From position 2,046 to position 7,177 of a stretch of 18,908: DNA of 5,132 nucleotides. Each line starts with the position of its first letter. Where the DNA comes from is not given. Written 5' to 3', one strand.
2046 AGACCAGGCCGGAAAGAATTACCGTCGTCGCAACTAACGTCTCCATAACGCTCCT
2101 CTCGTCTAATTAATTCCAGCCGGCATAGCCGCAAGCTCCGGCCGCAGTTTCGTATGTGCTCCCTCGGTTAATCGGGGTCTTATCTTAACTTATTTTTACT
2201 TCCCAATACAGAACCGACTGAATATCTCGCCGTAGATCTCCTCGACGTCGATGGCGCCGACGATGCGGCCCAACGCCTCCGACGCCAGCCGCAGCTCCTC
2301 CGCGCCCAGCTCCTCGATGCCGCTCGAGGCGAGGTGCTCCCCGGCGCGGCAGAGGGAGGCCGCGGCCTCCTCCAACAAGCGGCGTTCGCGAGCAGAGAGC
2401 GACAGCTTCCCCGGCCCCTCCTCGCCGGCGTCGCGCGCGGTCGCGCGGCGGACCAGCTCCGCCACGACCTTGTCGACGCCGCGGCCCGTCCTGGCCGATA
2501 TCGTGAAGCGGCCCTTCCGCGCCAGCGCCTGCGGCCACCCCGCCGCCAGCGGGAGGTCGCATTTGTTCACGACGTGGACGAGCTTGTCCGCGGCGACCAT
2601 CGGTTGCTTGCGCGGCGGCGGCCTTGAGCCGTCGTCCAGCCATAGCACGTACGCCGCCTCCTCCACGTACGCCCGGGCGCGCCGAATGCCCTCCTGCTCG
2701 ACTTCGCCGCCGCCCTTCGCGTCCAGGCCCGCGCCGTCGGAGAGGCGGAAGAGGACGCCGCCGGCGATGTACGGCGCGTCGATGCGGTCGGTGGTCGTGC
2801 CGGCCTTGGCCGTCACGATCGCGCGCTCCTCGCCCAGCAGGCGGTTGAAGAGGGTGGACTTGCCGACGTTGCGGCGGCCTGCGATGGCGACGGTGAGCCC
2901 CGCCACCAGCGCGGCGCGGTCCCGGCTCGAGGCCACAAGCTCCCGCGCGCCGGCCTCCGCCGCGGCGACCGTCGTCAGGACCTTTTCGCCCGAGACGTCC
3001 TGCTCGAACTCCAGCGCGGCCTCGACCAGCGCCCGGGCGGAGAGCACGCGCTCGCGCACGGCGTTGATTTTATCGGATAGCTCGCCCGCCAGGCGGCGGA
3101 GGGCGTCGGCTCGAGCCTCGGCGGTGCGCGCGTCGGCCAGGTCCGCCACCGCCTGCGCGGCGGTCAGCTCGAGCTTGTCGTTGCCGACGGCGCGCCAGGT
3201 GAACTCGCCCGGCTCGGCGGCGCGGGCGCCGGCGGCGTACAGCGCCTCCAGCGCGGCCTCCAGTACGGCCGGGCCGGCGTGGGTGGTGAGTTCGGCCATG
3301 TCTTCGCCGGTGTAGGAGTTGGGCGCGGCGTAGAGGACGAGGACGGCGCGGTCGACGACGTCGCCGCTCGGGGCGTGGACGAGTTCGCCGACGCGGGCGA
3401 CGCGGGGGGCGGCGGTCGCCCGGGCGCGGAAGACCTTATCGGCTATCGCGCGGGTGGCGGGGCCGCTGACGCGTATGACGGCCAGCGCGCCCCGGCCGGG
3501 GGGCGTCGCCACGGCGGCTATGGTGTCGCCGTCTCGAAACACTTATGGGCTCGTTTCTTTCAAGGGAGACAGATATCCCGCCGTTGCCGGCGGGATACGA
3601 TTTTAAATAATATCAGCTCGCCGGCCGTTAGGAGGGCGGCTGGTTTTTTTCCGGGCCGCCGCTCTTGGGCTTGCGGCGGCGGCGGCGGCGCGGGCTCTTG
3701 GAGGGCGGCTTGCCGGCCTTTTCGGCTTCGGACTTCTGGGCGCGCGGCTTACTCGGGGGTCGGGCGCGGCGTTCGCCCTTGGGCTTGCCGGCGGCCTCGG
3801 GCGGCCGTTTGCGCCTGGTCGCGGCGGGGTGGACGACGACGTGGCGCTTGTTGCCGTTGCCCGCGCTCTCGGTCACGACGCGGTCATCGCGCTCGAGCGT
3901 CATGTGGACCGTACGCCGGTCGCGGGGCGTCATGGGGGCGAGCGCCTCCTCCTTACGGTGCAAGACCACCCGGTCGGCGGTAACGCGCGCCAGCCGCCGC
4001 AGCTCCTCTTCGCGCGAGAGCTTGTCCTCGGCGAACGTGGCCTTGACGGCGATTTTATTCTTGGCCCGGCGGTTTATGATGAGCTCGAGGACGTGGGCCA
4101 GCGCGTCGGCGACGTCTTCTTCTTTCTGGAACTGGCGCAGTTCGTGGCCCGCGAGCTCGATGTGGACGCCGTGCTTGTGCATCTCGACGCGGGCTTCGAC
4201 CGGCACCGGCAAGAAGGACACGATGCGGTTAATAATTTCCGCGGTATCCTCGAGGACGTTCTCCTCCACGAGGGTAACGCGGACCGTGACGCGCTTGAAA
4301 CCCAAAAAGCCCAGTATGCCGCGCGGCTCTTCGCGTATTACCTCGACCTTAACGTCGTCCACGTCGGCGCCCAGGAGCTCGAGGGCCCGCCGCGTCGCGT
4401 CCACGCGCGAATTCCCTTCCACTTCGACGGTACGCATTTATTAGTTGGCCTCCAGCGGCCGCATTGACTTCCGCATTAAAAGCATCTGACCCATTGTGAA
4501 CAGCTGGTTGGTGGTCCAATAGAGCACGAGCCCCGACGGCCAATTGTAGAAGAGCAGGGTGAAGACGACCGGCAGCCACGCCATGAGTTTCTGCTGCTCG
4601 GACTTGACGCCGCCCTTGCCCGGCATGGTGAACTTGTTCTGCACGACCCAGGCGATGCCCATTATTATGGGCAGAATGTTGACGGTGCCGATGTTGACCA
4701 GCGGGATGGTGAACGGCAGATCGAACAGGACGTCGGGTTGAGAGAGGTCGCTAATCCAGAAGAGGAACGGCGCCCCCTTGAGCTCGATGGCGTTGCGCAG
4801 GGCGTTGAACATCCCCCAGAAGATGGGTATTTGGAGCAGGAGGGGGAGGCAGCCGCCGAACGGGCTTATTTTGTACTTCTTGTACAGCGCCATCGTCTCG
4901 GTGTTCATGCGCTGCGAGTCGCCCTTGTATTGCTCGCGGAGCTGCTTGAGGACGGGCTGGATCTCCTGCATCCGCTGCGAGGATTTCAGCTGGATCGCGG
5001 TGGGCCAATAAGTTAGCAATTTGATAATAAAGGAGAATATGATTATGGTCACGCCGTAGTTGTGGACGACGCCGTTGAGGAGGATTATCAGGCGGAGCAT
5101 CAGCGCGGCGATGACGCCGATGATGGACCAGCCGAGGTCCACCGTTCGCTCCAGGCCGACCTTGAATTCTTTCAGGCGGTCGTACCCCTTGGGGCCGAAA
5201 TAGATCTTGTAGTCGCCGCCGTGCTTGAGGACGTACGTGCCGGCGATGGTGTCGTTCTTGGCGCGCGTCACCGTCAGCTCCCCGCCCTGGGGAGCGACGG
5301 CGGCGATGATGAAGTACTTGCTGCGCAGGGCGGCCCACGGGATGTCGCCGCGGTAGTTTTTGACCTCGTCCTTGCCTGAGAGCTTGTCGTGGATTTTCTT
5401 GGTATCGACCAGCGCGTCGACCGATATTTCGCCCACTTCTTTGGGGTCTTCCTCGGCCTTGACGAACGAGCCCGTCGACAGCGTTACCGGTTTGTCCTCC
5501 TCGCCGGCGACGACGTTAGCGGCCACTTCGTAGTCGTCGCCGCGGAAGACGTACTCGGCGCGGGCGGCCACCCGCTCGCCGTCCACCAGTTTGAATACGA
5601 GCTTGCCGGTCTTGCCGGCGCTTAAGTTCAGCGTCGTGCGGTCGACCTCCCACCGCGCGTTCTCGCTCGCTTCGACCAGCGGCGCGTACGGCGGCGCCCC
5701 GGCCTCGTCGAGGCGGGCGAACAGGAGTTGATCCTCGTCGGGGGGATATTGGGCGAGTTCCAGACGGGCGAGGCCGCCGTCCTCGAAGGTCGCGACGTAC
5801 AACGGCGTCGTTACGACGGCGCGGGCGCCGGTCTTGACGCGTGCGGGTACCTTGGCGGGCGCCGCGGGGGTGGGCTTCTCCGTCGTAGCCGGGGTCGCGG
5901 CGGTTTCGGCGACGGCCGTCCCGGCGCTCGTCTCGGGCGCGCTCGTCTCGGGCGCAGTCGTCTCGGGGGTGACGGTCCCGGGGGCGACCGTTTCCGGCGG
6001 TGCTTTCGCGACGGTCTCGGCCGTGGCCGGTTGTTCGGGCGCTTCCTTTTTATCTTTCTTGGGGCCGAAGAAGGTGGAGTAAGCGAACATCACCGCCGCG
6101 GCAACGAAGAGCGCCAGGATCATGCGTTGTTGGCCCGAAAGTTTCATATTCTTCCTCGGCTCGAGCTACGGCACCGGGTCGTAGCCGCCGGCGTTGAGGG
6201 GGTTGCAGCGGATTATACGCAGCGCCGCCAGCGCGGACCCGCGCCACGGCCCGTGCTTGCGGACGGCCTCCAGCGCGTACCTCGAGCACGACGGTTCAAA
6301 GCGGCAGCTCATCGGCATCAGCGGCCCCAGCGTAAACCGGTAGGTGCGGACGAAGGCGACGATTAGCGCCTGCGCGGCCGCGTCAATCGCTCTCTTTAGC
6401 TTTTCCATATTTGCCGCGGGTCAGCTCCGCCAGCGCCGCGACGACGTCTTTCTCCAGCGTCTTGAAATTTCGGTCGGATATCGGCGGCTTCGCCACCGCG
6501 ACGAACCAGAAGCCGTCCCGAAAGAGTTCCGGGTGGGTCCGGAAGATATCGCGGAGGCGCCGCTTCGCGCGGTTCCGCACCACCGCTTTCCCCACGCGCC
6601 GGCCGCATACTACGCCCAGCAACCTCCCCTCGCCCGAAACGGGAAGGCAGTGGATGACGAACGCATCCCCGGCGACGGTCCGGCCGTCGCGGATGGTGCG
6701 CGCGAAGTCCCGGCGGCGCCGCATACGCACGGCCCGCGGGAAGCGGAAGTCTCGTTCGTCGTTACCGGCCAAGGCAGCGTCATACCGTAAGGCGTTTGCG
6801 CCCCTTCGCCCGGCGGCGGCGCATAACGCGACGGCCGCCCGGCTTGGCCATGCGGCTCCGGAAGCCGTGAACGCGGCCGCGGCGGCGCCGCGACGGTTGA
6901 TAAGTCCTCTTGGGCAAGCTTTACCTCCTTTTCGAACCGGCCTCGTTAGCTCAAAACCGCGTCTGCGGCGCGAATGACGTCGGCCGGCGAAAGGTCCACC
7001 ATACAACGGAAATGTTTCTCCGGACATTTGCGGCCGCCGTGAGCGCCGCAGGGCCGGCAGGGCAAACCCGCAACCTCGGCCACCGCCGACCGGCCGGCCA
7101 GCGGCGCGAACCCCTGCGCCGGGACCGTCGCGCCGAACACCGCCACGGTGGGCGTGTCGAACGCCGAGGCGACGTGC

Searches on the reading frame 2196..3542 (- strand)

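Call 10: search_protein_families(library=pfam, proteins=[window:2196-3542:-], max_evalue=0.001)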
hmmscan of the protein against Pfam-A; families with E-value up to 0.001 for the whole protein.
window:2196-3542:- (448 aa): 4 families
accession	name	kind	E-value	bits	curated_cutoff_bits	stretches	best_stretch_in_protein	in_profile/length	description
PF12631.12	MnmE_helical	-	3e-38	132.5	40.1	1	126-445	1-211/211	MnmE helical domain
PF10396.14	TrmE_N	-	1.1e-36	126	29.8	1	7-123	1-117/117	GTP-binding protein TrmE N-terminus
PF01926.29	MMR_HSR1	-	4.6e-17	62.6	21.9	1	217-307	1-87/113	50S ribosome-binding GTPase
PF02421.24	FeoB_N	-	0.00012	22.1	27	1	217-259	2-43/156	Ferrous iron transport protein B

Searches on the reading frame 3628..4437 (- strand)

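Call 10: search_protein_families(library=pfam, proteins=[window:3628-4437:-], max_evalue=0.001)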
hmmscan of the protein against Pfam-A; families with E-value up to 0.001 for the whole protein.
window:3628-4437:- (269 aa): 2 families
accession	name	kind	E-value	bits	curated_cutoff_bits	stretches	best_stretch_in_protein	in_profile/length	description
PF01424.28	R3H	-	1.4e-13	51.1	26.8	1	144-204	1-60/60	R3H domain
PF14804.11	Jag_N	-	1.2e-09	38.8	25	1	7-55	2-49/50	Jag N-terminus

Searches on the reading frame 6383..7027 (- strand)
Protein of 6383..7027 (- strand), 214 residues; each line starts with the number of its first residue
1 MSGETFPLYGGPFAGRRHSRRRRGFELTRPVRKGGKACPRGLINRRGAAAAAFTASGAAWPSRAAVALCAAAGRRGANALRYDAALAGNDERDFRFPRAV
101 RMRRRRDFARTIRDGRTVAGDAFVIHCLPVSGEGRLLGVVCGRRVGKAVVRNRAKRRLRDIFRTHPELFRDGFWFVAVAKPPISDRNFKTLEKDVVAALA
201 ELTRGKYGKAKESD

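Call 10: search_protein_families(library=pfam, proteins=[window:6383-7027:-], max_evalue=0.001)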
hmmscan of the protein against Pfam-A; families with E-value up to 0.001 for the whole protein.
window:6383-7027:- (214 aa): 1 family
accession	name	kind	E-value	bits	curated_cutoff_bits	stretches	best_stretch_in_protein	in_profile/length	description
PF00825.24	Ribonuclease_P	-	1.2e-24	86.8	22.3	1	96-201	1-107/109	Ribonuclease P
